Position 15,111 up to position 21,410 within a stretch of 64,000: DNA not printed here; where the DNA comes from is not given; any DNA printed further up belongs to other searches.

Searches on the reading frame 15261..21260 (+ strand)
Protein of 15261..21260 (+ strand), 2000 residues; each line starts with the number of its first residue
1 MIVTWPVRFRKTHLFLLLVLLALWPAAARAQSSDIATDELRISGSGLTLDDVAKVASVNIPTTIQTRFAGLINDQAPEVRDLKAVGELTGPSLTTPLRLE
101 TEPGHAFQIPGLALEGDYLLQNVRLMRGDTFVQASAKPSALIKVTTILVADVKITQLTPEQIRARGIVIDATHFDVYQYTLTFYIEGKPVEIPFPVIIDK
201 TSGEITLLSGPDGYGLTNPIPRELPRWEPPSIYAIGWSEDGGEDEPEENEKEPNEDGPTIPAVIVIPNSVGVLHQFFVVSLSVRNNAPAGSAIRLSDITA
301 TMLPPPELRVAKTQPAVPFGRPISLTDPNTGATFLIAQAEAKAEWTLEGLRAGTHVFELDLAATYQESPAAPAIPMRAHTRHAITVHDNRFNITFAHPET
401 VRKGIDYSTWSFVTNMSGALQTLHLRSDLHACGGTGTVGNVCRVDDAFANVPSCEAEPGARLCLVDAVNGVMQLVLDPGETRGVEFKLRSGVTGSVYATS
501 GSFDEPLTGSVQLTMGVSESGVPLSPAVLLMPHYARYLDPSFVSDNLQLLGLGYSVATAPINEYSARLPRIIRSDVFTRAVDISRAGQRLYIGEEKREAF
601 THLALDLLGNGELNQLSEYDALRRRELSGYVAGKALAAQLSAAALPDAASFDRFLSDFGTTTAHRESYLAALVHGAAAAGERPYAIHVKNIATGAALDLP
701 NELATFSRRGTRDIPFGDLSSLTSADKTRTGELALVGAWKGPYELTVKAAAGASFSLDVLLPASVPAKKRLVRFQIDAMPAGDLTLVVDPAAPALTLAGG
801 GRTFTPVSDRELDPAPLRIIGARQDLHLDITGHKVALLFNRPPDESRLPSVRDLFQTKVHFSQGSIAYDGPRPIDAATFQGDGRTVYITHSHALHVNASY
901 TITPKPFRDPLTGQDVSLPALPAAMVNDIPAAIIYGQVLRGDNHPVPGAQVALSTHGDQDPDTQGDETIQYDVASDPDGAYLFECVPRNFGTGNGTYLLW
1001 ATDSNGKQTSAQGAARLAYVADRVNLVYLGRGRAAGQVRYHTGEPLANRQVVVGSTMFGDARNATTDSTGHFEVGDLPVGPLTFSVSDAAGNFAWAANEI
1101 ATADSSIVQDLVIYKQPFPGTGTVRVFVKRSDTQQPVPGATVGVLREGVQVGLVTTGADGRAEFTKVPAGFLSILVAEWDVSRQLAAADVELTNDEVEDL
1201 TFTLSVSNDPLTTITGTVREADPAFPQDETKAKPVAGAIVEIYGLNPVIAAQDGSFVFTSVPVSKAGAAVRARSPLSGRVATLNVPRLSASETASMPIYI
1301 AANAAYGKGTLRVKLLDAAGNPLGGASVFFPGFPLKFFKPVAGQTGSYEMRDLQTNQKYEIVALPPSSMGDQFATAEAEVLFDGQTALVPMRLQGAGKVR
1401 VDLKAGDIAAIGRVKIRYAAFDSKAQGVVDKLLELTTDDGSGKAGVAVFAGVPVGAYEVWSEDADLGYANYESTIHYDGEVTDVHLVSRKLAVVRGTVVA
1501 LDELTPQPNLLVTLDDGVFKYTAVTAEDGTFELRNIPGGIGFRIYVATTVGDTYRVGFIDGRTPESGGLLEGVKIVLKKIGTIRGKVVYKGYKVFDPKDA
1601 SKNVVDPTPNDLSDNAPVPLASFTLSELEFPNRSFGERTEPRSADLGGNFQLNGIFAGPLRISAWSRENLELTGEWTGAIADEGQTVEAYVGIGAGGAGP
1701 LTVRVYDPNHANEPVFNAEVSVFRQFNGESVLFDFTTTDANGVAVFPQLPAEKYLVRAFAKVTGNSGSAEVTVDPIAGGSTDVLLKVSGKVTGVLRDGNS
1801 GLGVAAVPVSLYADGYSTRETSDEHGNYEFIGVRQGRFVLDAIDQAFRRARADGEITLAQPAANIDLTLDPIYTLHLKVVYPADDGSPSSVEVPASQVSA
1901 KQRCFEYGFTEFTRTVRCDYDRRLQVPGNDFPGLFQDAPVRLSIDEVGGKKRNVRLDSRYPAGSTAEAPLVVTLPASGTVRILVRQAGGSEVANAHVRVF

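Call 40: search_protein_families(library=pfam, proteins=[window:15261-21260:+], max_evalue=0.001)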
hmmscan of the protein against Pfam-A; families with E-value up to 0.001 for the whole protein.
window:15261-21260:+ (2000 aa): 6 families
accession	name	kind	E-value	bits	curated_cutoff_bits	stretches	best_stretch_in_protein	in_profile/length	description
PF13620.12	CarboxypepD_reg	-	8.9e-39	132.2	32.3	3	1036-1087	4-55/82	Carboxypeptidase regulatory-like domain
PF13715.12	CarbopepD_reg_2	-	4.3e-14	52.8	32.2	0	1036-1087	3-51/88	CarboxypepD_reg-like domain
PF17802.7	SpaA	-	1.2e-11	45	23.1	0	1130-1170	9-52/91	Prealbumin-like fold domain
PF11974.14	bMG3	-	1.7e-06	28.4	34.9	0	1122-1168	13-60/103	Bacterial alpha-2-macroglobulin MG3 domain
PF17210.9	SdrD_B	-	1.9e-05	25.3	29.7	0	1802-1841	22-63/112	SdrD B-like domain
PF09430.16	EMC7_beta-sandw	-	0.0004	21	26.6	0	1507-1539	7-39/122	ER membrane protein complex subunit 7, beta-sandwich domain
